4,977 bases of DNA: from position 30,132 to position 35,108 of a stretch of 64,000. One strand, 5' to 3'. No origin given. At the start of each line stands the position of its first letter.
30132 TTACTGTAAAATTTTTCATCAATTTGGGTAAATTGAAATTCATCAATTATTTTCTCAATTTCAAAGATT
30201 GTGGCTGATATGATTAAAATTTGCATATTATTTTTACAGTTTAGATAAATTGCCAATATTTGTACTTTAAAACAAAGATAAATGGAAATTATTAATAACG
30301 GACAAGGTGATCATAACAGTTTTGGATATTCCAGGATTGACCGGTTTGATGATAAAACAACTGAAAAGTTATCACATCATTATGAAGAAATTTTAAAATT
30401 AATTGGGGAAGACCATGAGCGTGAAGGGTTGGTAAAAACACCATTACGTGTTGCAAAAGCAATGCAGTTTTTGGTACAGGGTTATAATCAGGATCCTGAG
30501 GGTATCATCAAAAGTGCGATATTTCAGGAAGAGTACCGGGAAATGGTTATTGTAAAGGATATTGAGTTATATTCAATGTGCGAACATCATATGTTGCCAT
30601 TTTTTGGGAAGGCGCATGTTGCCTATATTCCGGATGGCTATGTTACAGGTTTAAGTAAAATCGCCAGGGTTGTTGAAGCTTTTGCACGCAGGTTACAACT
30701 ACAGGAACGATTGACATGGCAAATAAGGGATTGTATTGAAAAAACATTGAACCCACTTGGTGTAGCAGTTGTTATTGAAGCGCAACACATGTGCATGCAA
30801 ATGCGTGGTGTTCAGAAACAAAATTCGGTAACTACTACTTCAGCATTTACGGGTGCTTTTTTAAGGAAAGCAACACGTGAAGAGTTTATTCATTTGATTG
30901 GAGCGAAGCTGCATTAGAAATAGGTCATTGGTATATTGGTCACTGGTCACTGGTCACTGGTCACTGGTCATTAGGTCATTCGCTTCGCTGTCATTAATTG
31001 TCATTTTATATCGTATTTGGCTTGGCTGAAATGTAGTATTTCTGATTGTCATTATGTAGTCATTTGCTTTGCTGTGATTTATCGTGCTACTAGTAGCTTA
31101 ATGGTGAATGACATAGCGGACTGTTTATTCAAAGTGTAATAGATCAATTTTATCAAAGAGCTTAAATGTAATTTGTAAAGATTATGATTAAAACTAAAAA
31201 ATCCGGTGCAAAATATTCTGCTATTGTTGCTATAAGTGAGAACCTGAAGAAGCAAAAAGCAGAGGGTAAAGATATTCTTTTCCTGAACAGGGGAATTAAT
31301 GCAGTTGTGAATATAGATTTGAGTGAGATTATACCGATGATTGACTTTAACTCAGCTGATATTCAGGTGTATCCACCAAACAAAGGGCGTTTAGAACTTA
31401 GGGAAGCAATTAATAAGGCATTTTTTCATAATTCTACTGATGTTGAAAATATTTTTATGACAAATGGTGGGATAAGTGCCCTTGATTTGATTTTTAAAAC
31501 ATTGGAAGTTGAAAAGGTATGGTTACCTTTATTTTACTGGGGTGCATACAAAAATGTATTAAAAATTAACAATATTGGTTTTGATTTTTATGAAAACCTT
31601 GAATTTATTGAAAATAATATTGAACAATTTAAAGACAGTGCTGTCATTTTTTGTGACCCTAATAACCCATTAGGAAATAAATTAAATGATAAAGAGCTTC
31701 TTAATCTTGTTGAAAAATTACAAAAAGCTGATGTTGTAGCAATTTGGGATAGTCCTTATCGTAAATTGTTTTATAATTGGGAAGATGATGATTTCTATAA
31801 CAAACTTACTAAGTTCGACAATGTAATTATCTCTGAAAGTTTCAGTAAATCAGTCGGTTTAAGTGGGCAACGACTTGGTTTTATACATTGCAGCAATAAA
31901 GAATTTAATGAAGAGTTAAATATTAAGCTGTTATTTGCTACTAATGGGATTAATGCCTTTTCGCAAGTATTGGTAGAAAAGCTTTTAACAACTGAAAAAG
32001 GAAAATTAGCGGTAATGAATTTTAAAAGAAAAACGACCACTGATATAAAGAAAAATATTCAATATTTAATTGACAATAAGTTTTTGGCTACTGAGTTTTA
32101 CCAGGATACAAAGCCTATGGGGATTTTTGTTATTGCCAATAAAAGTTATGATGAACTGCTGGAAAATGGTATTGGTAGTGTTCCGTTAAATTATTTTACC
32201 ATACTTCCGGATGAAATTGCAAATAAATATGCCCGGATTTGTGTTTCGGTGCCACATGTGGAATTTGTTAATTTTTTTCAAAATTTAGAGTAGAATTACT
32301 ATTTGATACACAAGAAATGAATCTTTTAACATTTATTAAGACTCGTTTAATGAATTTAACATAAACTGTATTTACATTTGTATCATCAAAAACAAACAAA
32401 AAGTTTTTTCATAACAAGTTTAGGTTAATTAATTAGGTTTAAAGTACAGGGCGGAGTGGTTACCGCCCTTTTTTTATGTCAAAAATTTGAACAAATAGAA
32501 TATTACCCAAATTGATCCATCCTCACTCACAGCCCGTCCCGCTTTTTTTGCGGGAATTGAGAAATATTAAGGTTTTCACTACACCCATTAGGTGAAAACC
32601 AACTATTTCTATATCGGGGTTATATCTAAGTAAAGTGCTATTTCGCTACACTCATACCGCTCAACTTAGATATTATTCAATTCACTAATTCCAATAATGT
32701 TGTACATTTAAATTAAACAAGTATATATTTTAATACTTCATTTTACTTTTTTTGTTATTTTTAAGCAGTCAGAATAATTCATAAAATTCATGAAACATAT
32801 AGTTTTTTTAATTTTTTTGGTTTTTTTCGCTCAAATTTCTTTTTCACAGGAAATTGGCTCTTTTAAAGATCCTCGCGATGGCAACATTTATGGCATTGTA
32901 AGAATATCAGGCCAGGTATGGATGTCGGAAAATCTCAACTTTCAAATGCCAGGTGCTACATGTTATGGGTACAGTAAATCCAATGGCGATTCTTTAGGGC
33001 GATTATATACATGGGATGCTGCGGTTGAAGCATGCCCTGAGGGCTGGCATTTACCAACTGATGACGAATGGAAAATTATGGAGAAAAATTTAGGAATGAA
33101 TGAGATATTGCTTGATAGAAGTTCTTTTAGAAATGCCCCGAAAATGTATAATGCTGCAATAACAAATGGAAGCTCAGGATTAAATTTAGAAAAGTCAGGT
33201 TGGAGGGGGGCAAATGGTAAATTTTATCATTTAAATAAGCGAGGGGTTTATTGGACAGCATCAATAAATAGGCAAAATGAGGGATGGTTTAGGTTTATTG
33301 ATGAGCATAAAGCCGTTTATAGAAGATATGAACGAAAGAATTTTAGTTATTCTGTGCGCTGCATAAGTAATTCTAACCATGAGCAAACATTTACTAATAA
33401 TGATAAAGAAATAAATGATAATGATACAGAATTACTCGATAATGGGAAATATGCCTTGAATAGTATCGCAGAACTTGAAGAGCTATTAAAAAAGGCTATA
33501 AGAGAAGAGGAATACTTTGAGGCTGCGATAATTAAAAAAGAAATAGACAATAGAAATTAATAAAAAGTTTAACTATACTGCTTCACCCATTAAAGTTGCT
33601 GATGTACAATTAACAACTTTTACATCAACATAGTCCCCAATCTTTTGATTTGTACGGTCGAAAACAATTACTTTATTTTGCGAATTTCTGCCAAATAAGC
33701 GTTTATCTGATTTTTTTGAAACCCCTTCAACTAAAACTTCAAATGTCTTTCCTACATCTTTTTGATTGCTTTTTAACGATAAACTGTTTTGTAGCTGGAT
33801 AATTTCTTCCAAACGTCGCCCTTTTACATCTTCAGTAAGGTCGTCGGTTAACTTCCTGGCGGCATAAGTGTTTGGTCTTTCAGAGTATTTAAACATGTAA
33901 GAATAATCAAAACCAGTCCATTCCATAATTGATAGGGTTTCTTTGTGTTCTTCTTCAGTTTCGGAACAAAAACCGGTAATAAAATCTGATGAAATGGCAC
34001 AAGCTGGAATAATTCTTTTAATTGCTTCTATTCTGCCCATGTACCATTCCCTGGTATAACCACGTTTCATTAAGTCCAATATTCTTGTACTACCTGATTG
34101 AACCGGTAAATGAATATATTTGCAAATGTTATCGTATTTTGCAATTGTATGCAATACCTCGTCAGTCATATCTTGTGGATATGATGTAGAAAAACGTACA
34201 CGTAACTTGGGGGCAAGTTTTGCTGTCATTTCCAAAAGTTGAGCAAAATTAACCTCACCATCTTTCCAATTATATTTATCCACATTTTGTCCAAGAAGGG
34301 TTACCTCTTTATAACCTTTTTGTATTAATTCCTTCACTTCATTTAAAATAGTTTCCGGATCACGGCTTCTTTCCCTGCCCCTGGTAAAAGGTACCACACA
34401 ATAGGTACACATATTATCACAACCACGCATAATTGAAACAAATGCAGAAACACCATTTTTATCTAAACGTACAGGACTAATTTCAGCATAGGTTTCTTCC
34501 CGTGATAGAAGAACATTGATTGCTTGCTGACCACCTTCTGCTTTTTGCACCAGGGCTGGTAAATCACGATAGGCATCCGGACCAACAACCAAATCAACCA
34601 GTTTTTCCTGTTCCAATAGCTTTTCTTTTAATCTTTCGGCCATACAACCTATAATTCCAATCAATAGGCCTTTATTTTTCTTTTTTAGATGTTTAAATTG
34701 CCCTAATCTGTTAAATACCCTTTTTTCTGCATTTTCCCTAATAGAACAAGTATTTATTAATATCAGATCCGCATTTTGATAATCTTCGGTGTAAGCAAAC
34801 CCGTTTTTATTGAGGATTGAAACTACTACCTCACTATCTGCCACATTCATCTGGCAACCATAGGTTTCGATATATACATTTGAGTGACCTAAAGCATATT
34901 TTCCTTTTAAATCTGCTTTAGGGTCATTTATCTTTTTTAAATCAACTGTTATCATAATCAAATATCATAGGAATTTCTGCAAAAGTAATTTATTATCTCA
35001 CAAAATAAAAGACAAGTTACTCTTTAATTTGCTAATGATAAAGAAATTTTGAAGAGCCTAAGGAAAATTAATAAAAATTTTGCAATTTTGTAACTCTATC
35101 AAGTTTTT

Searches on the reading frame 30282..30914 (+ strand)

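Call 60: search_protein_families(library=ncbifam, proteins=[window:30282-30914:+], max_evalue=1e-8)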
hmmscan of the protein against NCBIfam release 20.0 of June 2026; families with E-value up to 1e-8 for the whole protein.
window:30282-30914:+ (211 aa): 4 families
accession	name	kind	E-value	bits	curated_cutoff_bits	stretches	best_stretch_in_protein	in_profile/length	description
NF006825.1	PRK09347.1-2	subfamily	1e-81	272.7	174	1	32-206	3-178/179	GTP cyclohydrolase I FolE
TIGR00063.1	folE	equivalog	3.4e-77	258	181.6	1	31-206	2-178/180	GTP cyclohydrolase I FolE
NF006826.0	PRK09347.1-3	subfamily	5.1e-73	244.6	162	1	26-207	5-187/189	GTP cyclohydrolase I FolE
NF006824.0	PRK09347.1-1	equivalog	1.2e-50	172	202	1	23-206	31-216/219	GTP cyclohydrolase I FolE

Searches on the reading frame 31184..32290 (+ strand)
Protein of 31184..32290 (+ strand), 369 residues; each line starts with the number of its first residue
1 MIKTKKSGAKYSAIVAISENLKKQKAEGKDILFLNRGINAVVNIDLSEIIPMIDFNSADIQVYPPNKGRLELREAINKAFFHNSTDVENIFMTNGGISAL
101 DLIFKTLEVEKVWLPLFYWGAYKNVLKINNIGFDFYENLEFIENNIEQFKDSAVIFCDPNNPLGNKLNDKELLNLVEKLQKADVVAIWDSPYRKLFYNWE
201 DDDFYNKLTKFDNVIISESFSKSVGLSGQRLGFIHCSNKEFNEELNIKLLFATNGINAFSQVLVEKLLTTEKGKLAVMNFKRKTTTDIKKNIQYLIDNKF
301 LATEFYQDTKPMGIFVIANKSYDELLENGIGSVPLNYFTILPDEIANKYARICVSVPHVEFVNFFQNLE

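Call 60: search_protein_families(library=ncbifam, proteins=[window:31184-32290:+], max_evalue=1e-8)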
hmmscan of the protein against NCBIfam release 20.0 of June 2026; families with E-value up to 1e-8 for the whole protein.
window:31184-32290:+ (369 aa): 29 families (the best 25 are shown)
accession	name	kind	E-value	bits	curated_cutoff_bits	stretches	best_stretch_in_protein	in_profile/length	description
NF005305.0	PRK06836.1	equivalog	5.4e-22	78.6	376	1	58-269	65-295/396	pyridoxal phosphate-dependent aminotransferase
TIGR01140.1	L_thr_O3P_dcar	equivalog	8.7e-22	77.7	290.55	1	42-271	30-241/331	threonine-phosphate decarboxylase CobD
NF041364.1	GntC_guanitoxin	equivalog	2.1e-20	72.9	415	1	46-275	13-259/356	guanitoxin biosynthesis PLP-dependent (S)-gamma-hydroxy-L-arginine cyclodehydratase GntC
TIGR01141.1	hisC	equivalog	4.7e-20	71.8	276.55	1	58-272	47-257/349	histidinol-phosphate transaminase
NF005744.0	PRK07568.1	subfamily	8.9e-20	70.8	389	1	5-275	6-287/398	pyridoxal phosphate-dependent aminotransferase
NF041091.1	asp_aminotase_Arch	equivalog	4.7e-16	58.6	550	1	11-284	9-292/376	aspartate aminotransferase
NF006225.0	PRK08354.1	equivalog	1.8e-15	57.1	288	1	88-318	61-285/318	putative aminotransferase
NF004870.0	PRK06225.1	equivalog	1.8e-15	56.6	351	1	52-268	50-269/380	pyridoxal phosphate-dependent aminotransferase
NF006229.0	PRK08361.1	equivalog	5.9e-15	55.2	624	1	62-317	65-326/391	aspartate aminotransferase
NF004770.0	PRK06108.1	subfamily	7.7e-15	54.6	422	1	63-265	69-286/396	pyridoxal phosphate-dependent aminotransferase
TIGR01265.1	tyr_nico_aTase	subfamily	1e-14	54.4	292.45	1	5-267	7-291/403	tyrosine/nicotianamine family aminotransferase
NF005817.0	PRK07683.1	equivalog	5.1e-14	51.8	575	1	59-287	57-297/387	aminotransferase A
NF002878.0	PRK03321.1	subfamily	6.5e-13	48.1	374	1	138-254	134-248/352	histidinol-phosphate transaminase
NF006230.0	PRK08363.1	equivalog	8.8e-13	47.8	534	1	61-240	64-255/398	alanine aminotransferase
NF005816.0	PRK07682.1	equivalog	1.2e-12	47.2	620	1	62-247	61-260/390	aminotransferase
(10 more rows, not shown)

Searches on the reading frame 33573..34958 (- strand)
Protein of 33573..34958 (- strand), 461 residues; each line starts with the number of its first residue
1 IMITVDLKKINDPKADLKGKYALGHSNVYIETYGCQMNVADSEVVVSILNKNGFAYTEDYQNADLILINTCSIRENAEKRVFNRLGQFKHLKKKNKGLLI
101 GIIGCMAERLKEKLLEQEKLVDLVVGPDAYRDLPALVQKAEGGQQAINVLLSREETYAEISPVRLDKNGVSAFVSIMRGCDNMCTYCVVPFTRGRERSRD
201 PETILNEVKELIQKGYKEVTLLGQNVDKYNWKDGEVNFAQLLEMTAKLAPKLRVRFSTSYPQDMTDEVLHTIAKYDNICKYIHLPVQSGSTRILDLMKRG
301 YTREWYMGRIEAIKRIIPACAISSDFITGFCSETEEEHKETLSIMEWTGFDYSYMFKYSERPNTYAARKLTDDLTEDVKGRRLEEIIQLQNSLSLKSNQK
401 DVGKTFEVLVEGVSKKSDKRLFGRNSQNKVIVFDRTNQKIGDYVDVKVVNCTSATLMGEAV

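Call 61: search_protein_families(library=ncbifam, proteins=[window:33573-34958:-], max_evalue=1e-25)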
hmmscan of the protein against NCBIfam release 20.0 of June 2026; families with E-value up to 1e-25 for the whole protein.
window:33573-34958:- (461 aa): 6 families
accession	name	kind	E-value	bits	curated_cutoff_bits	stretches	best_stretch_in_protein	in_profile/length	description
TIGR01574.1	miaB-methiolase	equivalog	4.8e-146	487.2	355.3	1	28-461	2-437/437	tRNA (N6-isopentenyl adenosine(37)-C2)-methylthiotransferase MiaB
TIGR00089.1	TIGR00089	subfamily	2.3e-137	458.3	251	1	28-458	2-429/429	MiaB/RimO family radical SAM methylthiotransferase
NF010916.0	PRK14336.1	equivalog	2.6e-99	332.8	606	1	28-459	4-411/418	tRNA (N6-isopentenyl adenosine(37)-C2)-methylthiotransferase MiaB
TIGR01579.1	MiaB-like-C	equivalog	1.7e-85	287.8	357.05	1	30-448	1-416/416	tRNA (N(6)-L-threonylcarbamoyladenosine(37)-C(2))-methylthiotransferase MtaB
TIGR01125.1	TIGR01125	equivalog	4.3e-83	279.8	356.95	1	28-456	2-430/432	30S ribosomal protein S12 methylthiotransferase RimO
TIGR01578.1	MiaB-like-B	hypoth_equivalog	3.7e-77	259.9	314.7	1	28-461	2-421/421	tRNA (N(6)-L-threonylcarbamoyladenosine(37)-C(2))-methylthiotransferase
